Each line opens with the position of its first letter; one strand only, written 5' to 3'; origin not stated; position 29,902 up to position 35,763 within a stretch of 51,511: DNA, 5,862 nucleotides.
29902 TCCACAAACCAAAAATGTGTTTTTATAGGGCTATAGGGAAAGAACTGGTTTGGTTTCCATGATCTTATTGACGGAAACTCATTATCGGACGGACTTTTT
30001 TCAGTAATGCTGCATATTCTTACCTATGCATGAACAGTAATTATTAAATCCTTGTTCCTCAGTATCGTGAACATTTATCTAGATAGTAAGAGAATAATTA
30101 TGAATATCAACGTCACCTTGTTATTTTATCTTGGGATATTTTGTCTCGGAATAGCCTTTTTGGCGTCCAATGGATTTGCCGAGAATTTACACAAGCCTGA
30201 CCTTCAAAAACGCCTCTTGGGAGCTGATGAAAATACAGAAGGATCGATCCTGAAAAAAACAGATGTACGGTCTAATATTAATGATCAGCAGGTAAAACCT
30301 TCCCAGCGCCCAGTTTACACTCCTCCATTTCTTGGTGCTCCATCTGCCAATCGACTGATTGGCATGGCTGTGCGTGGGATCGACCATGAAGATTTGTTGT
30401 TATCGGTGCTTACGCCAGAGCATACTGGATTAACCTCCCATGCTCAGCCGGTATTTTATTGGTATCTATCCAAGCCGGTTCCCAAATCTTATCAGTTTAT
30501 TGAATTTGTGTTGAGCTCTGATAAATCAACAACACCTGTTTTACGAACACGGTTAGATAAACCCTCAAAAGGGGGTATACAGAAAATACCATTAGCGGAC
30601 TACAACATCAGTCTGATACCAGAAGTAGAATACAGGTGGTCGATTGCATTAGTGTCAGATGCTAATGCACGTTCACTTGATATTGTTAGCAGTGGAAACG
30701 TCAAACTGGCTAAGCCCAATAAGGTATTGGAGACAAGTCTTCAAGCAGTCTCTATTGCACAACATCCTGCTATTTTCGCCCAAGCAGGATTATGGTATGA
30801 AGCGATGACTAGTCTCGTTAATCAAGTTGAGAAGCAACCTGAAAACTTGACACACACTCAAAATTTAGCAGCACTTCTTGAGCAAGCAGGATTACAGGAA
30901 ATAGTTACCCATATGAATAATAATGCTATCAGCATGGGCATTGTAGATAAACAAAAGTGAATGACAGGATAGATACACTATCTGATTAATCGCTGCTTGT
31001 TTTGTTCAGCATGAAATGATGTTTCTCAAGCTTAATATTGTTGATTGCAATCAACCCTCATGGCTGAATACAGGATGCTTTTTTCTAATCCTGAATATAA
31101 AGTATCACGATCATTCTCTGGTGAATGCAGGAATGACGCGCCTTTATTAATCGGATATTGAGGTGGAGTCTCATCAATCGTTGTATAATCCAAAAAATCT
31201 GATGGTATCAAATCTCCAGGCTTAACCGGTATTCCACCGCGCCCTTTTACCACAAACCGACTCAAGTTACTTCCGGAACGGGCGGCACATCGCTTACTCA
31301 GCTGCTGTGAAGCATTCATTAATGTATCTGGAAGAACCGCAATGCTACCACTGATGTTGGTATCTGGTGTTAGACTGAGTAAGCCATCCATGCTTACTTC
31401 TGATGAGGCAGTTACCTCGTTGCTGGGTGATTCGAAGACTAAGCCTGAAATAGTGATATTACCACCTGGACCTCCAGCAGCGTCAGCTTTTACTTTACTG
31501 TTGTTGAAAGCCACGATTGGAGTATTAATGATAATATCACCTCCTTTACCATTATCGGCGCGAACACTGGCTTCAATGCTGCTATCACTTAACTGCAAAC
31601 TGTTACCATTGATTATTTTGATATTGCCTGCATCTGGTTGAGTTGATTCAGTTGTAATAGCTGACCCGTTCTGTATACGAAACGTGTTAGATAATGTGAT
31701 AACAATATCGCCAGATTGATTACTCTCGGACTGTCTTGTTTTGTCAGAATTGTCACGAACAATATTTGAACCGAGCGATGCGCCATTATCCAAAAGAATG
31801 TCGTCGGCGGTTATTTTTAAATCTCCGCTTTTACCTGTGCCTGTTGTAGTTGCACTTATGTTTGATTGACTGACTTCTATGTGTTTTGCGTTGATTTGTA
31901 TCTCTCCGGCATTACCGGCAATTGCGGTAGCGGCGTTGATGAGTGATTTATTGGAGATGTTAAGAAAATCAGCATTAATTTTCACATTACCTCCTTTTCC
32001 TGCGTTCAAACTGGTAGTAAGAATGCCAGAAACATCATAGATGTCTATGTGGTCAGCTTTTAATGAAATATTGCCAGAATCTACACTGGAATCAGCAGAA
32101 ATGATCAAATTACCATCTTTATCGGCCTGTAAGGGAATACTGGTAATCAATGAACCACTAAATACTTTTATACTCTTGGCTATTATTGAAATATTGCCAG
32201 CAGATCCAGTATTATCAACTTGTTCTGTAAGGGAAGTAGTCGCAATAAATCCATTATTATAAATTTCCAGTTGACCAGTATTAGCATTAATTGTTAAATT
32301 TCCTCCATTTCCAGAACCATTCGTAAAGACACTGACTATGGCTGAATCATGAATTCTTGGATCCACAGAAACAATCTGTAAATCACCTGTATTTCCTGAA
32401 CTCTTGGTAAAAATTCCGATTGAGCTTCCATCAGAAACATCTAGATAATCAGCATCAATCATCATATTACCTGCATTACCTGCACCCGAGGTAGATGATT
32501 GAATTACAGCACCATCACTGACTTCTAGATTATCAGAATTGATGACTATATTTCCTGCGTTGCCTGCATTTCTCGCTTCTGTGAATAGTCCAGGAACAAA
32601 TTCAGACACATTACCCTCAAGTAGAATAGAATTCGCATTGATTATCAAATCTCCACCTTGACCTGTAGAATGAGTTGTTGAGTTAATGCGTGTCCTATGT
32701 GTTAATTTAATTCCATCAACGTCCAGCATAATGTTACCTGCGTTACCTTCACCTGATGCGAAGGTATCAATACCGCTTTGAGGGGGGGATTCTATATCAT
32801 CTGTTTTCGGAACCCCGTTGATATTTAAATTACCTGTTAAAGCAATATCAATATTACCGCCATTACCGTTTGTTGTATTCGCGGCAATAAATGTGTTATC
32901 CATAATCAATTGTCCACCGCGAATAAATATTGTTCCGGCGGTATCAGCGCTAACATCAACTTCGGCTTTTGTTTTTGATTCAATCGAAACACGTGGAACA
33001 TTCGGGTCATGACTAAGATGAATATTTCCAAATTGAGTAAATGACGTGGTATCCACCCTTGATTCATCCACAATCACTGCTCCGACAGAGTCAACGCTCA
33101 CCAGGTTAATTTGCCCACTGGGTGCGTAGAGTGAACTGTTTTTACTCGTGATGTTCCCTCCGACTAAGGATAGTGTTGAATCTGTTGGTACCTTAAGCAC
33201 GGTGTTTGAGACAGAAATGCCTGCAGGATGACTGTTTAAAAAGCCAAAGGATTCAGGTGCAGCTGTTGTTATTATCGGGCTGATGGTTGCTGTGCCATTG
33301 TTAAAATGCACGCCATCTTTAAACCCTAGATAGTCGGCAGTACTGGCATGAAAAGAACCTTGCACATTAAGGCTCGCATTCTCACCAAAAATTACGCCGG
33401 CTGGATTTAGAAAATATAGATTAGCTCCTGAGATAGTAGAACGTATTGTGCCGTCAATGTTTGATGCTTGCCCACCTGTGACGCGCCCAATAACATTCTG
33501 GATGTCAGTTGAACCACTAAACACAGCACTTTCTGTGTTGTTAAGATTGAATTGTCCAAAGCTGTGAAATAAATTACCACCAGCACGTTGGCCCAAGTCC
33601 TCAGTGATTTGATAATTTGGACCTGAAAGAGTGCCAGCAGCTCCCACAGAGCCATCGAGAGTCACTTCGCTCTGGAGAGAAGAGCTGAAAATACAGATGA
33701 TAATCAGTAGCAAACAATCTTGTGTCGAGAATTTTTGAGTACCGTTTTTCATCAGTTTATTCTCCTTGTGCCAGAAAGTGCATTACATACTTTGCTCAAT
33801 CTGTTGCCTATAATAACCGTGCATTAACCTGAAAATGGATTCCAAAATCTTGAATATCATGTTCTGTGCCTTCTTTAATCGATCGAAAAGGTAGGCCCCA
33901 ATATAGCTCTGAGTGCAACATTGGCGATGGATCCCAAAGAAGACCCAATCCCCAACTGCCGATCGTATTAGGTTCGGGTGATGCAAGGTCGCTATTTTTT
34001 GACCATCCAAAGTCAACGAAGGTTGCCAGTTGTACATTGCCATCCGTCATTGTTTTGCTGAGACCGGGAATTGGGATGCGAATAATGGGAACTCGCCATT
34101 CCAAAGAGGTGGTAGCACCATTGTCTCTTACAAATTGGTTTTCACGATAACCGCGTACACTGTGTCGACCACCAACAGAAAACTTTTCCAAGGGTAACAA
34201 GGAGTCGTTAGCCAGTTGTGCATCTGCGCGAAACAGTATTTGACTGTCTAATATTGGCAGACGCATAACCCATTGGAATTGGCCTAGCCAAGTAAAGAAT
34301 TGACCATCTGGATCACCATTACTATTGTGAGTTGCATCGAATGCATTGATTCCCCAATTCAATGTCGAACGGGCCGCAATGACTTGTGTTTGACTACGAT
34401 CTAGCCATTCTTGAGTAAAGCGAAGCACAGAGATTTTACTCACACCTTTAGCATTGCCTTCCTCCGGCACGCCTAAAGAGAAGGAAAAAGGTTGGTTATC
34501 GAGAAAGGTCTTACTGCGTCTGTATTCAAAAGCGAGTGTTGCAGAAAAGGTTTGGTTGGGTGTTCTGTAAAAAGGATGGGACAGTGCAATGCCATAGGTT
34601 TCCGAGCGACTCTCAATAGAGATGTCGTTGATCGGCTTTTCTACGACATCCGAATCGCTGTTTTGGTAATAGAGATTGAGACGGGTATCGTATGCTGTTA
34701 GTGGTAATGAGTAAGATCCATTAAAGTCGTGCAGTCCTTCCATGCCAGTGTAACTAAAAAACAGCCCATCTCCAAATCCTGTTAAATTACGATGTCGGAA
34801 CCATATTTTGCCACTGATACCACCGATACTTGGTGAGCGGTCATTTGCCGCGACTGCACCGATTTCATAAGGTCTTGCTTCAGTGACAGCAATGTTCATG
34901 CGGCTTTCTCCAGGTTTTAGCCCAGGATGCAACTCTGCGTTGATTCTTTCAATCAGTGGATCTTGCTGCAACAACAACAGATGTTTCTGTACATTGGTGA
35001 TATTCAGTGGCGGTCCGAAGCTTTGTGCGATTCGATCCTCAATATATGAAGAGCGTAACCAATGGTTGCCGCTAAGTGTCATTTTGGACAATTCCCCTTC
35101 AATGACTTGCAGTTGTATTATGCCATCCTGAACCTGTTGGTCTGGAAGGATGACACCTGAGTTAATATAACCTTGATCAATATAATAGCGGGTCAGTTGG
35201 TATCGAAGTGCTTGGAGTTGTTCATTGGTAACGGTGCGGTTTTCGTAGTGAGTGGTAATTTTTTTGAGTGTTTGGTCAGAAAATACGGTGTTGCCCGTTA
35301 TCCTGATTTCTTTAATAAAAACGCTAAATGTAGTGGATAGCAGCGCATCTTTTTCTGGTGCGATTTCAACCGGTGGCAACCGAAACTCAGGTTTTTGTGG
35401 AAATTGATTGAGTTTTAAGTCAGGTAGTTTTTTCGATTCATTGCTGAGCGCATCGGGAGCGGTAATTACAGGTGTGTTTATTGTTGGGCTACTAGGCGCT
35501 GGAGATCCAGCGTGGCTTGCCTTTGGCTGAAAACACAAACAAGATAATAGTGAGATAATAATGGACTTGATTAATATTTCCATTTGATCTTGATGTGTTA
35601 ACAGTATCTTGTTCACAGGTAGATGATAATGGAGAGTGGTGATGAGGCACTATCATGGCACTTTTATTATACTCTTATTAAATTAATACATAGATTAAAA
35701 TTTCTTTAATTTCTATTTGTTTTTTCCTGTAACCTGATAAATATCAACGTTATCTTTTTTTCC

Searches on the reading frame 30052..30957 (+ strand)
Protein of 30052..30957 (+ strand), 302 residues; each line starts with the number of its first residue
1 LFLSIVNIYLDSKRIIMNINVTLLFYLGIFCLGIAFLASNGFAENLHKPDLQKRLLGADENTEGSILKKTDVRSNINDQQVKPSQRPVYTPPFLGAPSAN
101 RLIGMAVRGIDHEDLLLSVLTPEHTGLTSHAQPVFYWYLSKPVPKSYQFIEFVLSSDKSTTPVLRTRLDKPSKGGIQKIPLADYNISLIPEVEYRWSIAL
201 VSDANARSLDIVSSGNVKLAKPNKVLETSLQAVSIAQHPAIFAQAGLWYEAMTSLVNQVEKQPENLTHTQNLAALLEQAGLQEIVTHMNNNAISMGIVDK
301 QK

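Call 24: search_protein_families(library=pfam, proteins=[window:30052-30957:+], max_evalue=0.001)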
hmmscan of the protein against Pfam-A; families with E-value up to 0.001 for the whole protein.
window:30052-30957:+ (302 aa): 1 family
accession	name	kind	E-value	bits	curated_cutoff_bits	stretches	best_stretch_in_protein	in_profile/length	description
PF06051.17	DUF928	-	9.3e-34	117.2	26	1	105-286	3-181/184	Domain of Unknown Function (DUF928)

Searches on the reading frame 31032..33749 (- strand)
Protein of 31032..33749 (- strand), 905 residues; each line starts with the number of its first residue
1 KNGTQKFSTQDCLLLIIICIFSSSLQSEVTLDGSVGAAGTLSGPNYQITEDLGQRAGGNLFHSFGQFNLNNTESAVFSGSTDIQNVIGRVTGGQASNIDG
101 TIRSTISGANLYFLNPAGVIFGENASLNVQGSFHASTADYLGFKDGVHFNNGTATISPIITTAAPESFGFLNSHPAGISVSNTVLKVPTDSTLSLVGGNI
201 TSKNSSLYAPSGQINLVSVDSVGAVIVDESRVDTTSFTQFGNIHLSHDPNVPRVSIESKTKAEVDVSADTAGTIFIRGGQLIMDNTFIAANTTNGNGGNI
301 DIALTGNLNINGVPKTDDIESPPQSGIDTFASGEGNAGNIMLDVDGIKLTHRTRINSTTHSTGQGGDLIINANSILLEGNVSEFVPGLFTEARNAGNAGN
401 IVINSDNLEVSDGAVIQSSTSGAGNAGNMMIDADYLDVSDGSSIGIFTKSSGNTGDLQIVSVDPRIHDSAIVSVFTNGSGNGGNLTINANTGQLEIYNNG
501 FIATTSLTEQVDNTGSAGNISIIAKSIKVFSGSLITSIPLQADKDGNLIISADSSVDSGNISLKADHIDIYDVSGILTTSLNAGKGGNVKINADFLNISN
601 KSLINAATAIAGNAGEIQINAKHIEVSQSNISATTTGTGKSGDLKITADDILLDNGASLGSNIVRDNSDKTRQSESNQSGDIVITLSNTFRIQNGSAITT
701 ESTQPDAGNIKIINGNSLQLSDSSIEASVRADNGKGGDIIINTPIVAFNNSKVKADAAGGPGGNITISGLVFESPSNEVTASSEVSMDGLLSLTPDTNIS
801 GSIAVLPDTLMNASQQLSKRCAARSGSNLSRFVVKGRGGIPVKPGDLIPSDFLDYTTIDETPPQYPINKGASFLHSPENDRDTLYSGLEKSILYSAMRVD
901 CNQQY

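Call 24: search_protein_families(library=pfam, proteins=[window:31032-33749:-], max_evalue=0.001)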
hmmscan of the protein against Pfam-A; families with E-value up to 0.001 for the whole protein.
window:31032-33749:- (905 aa): 1 family
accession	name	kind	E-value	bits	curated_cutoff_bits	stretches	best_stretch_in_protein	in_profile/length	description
PF05860.19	TPS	-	8.3e-34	118.1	33.5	1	41-231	18-208/252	TPS secretion domain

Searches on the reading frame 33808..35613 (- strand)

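Call 24: search_protein_families(library=pfam, proteins=[window:33808-35613:-], max_evalue=0.001)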
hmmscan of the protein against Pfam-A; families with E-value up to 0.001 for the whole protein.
window:33808-35613:- (601 aa): 4 families
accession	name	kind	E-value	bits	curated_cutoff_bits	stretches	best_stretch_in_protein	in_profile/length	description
PF03865.19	ShlB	-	2.3e-29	103.3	22.7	1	235-557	1-308/311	Haemolysin secretion/activation protein ShlB/FhaC/HecB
PF08479.16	POTRA_2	-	6.4e-20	71.2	24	1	100-173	3-76/76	POTRA domain, ShlB-type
PF01103.29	Omp85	-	7e-12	45.9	24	1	294-595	19-320/325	Omp85 superfamily domain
PF07244.20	POTRA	-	1.1e-09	39.3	21.3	1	99-159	2-65/79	Surface antigen variable number repeat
